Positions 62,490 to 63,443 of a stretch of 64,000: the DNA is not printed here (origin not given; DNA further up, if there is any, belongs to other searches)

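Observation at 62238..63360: Secreted protein with a 12-cysteine C-terminal tail, preceded by a mini TM protein, in a self-contained two-terminator unit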

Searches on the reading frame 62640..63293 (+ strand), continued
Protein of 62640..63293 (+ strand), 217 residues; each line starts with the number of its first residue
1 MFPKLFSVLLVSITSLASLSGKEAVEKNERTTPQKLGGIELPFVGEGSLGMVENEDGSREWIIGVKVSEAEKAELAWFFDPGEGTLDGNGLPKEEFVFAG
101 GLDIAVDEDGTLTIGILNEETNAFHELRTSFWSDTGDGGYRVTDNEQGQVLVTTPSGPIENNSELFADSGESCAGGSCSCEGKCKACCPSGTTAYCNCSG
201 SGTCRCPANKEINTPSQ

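Call 46: fold_search(model_id=the predicted structure, library=pdb)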
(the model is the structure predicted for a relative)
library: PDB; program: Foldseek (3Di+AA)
matches with E <= 10: 931; with E <= 0.001: 0
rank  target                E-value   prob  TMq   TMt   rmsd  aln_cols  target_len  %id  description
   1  7eb3_A                5.0e-02  0.09  0.09  0.04  17.2       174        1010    9  Cryo-EM structure of SARS-CoV-2 Spike D614G variant, one RBD-up conformation 3 (released 2021-06-23)
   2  2y8f_D                6.2e-02  0.57  0.18  0.26  12.0       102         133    8  Structure of the Ran-binding domain from human RanBP3 (wild type) (released 2011-02-16)
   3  3cm1_A                6.2e-02  0.47  0.16  0.23  10.4       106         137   14  Crystal structure of SsgA-like sporulation-specific cell division protein (YP_290167.1) from Thermobifida fusca YX-ER1 (released 2008-04-01)
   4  3g7x_A                9.0e-02  0.21  0.15  0.18  10.0       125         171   14  Female-specific histamine-binding protein 2, D24R mutant (released 2010-02-16)
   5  1qft_B                1.2e-01  0.20  0.15  0.18  10.0       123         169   14  HISTAMINE BINDING PROTEIN FROM FEMALE BROWN EAR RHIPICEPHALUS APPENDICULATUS (released 2000-04-19)
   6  4ph7_B                1.2e-01  0.20  0.14  0.08  20.9       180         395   11  Structure of Osh6p in complex with phosphatidylinositol 4-phosphate (released 2015-07-29)
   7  3gaq_A                1.2e-01  0.28  0.17  0.20   9.8       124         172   15  Female-specific Histamine-Binding Protein, D24R Mutant (released 2010-02-23)
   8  3g7x_B                1.2e-01  0.18  0.15  0.18  10.1       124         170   14  Female-specific histamine-binding protein 2, D24R mutant (released 2010-02-16)
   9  8fr7_A                1.2e-01  0.14  0.13  0.03  16.1       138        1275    8  A hinge glycan regulates spike bending and impacts coronavirus infectivity (released 2023-10-04)
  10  3mev_B                1.2e-01  0.11  0.13  0.14  16.7       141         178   15  Crystal structure of SGF29 in complex with R2AK4me3 (released 2010-04-28)
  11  3me9_B                1.3e-01  0.11  0.13  0.14  16.6       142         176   14  Crystal structure of SGF29 in complex with H3K4me3 peptide (released 2010-04-28)
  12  9f11_H                1.4e-01  0.25  0.14  0.06  14.6       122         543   11  CryoEM structure of the F plasmid relaxosome with oriT DNA ss-27_+3ds+4_+143 and TraI its TE mode, derived from ss-27_ (released 2025-06-04)
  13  1dkx_A                1.4e-01  0.38  0.19  0.19  12.8       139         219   11  THE SUBSTRATE BINDING DOMAIN OF DNAK IN COMPLEX WITH A SUBSTRATE PEPTIDE, DETERMINED FROM TYPE 1 SELENOMETHIONYL CRYST (released 1996-12-07)
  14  7z67                  1.4e-01  0.25  0.19  0.12  14.9       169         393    9  Crystal structure of the tandem kinase & triphosphate tunnel metalloenzyme domain module of the TTM1 protein from Arabid (released 2022-03-23)
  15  9f0y_H                1.4e-01  0.23  0.15  0.06  14.6       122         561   11  CryoEM structure of the F plasmid relaxosome with TraI in its TE mode, derived from the ss-27_+8ds+9_+143-R Locally-re (released 2025-06-04)
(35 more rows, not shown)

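Call 54: find_related_loci(query=A3, collection=metagenome_contigs, flank=8000)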
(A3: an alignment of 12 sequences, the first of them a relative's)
Query A3 (217 aa) in metagenome_contigs; peptide patterns used: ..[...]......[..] (x = any residue, [..] = any of these).
378 stretches matched a pattern; 1 encode a relative of the query (tblastn E <= 1e-3); 1 distinct loci.
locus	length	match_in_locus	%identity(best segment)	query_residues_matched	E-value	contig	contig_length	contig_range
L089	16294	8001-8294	37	94-206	4e-14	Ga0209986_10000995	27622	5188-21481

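Call 55: find_related_loci(query=A3, collection=viral_contigs, flank=10000)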
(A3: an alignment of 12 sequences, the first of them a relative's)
Query A3 (217 aa) in viral_contigs; peptide patterns used: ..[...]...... (x = any residue, [..] = any of these).
135 stretches matched a pattern; 1 encode a relative of the query (tblastn E <= 1e-3); 1 distinct loci.
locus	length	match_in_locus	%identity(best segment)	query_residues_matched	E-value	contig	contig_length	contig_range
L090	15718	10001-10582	28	7-211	2e-18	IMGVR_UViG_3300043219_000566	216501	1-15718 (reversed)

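Call 61: search_protein_families(library=phrogs, proteins=[L090:557-1426:+, L090:1677-2327:+, L090:3916-5199:+, L090:5202-6002:+, L090:8318-9223:+, L090:9220-9777:+, L090:10973-11698:+, L090:12568-13221:+, L090:14511-15368:+, L090:12187-12552:+], max_evalue=0.001)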
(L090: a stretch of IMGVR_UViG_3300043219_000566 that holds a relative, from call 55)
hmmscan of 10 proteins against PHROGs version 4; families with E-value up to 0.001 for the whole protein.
L090:557-1426:+ (289 aa): 0 families

L090:1677-2327:+ (216 aa): 0 families

L090:3916-5199:+ (427 aa): 2 families
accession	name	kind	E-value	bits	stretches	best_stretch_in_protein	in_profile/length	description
phrog_4285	-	integration and excision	1.2e-29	104.6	2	70-289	26-192/277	transposase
phrog_2199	-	integration and excision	0.00047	20.3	1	70-236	130-279/356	transposase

L090:5202-6002:+ (266 aa): 0 families

L090:8318-9223:+ (301 aa): 1 family
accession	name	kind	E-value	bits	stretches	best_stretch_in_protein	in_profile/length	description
phrog_15480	-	other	1.2e-36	127.5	1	106-289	21-214/245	methyltransferase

L090:9220-9777:+ (185 aa): 0 families

L090:10973-11698:+ (241 aa): 0 families

L090:12568-13221:+ (217 aa): 0 families

L090:14511-15368:+ (285 aa): 1 family
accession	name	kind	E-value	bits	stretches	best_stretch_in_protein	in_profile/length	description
phrog_5931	-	unknown function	3.9e-59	201.4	1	17-278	6-269/282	-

L090:12187-12552:+ (121 aa): 0 families

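Call 66: fold_search(model_id=the predicted structure, library=viral)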
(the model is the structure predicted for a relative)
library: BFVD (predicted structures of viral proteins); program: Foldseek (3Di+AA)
matches with E <= 10: 870; with E <= 0.001: 0
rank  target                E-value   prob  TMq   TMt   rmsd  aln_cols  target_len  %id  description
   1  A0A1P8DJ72            2.1e-02  0.28  0.14  0.13  12.8       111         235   18  (no name in the UniProt tables at hand)
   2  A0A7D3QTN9            2.3e-02  0.35  0.14  0.14  15.9       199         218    8  Uncharacterized protein [Fadolivirus FV1/VV64]
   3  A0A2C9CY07            6.7e-02  0.15  0.14  0.15  18.4       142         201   11  Uncharacterized protein [Yersinia phage fHe-Yen9-04]
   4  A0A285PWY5            8.3e-02  0.66  0.19  0.23   8.9        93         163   12  Uncharacterized protein [Cedratvirus lausannensis]
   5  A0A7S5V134            8.8e-02  0.44  0.18  0.27  12.6       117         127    8  (no name in the UniProt tables at hand)
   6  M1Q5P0                1.1e-01  0.38  0.20  0.05  15.5       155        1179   10  (no name in the UniProt tables at hand)
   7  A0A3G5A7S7            1.2e-01  0.47  0.20  0.15  14.2       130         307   10  Proliferating cell nuclear antigen [Homavirus sp.]
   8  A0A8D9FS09            1.4e-01  0.15  0.17  0.07  17.7       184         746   10  Uncharacterized protein [uncultured marine phage]
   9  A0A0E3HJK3            1.7e-01  0.15  0.13  0.20  15.1       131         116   14  Uncharacterized protein [Synechococcus phage ACG-2014f]
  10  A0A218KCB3            1.7e-01  0.12  0.13  0.08  16.2       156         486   14  SH3b domain-containing protein [Bacillus phage PBC2]
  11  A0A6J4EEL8            1.7e-01  0.13  0.14  0.12  13.3       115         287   14  Uncharacterized protein [Escherichia phage EK010]
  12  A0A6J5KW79            1.9e-01  0.23  0.12  0.21  17.4       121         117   12  Uncharacterized protein [uncultured Caudovirales phage]
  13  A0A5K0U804            2.0e-01  0.13  0.15  0.10  16.1       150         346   13  Lipocalin/cytosolic fatty-acid binding domain-containing protein [Yasminevirus sp. GU-2018]
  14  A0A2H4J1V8            2.2e-01  0.11  0.11  0.08  15.2       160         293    9  Uncharacterized protein [uncultured Caudovirales phage]
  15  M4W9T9                2.4e-01  0.09  0.13  0.13  17.0       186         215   14  Uncharacterized protein [Mycobacterium phage FF47]
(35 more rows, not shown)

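Call 67: search_dna_similar(query=P0001, collection=phages, mode=protein, max_evalue=0.01)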
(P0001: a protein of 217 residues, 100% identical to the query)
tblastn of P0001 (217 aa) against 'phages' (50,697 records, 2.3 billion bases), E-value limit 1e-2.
No match.

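Call 68: search_protein_families(library=ncbifam, proteins=[L001:10717-12240:-, L001:12256-13278:-], max_evalue=0.00001)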
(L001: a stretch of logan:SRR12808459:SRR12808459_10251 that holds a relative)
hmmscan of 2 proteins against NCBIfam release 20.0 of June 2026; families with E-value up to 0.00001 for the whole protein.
L001:10717-12240:- (507 aa): 75 families (the best 25 are shown)
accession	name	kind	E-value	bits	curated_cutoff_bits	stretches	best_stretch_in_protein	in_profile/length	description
NF046044.1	PnpS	equivalog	1.4e-54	185.6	400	1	277-506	162-389/390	two-component system histidine kinase PnpS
TIGR02966.1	phoR_proteo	equivalog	4.1e-51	174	334.2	1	277-505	106-332/333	phosphate regulon sensor histidine kinase PhoR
NF033092.0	HK_WalK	equivalog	7.2e-49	166.9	725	1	279-506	366-592/594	cell wall metabolism sensor histidine kinase WalK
NF041880.1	EPS_EpsF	equivalog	2.4e-43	148.4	900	1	274-505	263-490/492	response regulator EpsF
NF033091.0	HK_VanS_ACDEFG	equivalog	8.5e-43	146.5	400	1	248-496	37-284/293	vancomycin resistance histidine kinase VanS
TIGR02956.1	TMAO_torS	equivalog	1.6e-42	145.7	676.5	1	258-506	437-680/967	TMAO reductase system sensor histidine kinase/response regulator TorS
NF047874.1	MASE3_PAS_HK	subfamily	5.1e-42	144.5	560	1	276-506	389-623/655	MASE3 domain-containing sensor histidine kinase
NF038297.2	hybrid_HK_HrmK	equivalog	5.3e-42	144.2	725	1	250-506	204-455/607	hybrid histidine kinase/response regulator HrmK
NF008302.0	PRK11091.1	equivalog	5.4e-37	127.4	838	1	275-506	273-503/779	aerobic respiration two-component sensor histidine kinase ArcB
NF040691.1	MtrAB_MtrB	equivalog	7.5e-37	127.5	450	1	276-506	262-490/507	MtrAB system histidine kinase MtrB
NF008312.0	PRK11100.1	equivalog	4.1e-36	124.8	356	1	170-493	133-460/477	two-component system sensor histidine kinase CreC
NF033093.1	HK_VicK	exception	5e-36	124.3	680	1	279-505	204-432/448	cell wall metabolism sensor histidine kinase VicK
NF041947.1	LuxQ_Vibrio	equivalog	1.9e-35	122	1200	1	273-506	460-694/843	quorum-sensing autoinducer 2 sensor kinase/phosphatase LuxQ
NF041735.1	hist_kin_RppB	equivalog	9.9e-35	120.2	400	1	283-506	214-437/438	two-component system sensor histidine kinase RppB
NF008318.0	PRK11107.1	equivalog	1.5e-34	119.3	890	1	264-506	272-516/920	two-component sensor histidine kinase BarA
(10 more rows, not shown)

L001:12256-13278:- (340 aa): 0 families

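Call 87: find_encoding_contigs(protein=P0002, flank=8000, max_places=2)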
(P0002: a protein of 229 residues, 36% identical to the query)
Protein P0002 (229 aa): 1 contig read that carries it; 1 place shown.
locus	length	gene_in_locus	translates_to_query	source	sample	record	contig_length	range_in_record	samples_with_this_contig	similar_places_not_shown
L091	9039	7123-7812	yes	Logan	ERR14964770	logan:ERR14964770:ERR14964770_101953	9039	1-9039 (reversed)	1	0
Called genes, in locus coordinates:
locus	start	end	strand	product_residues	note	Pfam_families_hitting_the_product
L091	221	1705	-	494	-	-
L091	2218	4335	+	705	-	PF00881:Nitroreductase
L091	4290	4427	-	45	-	-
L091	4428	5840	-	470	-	PF00144:Beta-lactamase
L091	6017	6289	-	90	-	-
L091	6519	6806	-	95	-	PF10387:DUF2442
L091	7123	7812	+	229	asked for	-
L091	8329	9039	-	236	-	?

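Call 88: find_encoding_contigs(protein=P0003, flank=8000, max_places=2)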
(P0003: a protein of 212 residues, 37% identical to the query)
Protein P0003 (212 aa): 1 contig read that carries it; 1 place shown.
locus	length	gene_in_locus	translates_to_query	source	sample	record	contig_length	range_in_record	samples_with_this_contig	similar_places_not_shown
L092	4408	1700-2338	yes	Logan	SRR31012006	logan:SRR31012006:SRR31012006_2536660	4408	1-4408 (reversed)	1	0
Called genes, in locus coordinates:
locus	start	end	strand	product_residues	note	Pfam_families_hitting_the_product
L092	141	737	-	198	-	-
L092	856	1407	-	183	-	PF12802:MarR_2 (weak)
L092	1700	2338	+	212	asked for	-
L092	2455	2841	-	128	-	PF01597:GCV_H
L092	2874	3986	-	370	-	PF01571:GCV_T, PF08669:GCV_T_C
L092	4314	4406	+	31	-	?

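Call 89: find_encoding_contigs(protein=P0007, flank=8000, max_places=2)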
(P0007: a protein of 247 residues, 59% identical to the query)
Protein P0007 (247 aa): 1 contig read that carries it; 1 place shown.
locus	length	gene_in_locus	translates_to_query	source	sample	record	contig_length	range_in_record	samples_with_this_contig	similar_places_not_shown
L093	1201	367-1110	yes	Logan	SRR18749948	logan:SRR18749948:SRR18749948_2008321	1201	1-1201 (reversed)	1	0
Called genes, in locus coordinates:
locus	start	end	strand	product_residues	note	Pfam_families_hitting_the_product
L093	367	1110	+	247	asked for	-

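Call 90: find_encoding_contigs(protein=P0012, flank=8000, max_places=2)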
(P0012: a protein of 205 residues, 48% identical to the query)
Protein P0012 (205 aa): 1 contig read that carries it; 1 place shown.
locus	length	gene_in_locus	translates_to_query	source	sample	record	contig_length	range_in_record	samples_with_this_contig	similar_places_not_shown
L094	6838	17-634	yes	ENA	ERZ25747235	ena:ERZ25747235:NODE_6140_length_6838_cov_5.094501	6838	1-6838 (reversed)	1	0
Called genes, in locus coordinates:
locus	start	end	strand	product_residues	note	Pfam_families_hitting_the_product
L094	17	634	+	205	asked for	-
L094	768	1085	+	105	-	-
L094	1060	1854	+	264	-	PF13479:AAA_24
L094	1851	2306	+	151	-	-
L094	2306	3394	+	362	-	PF12705:PDDEXK_1 (faint)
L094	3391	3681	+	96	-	-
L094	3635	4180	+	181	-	PF08299:Bac_DnaA_C (faint)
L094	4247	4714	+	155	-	-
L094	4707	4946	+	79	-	-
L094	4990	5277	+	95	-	-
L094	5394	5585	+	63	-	-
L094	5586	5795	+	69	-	-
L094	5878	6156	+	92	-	-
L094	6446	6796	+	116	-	PF05866:RusA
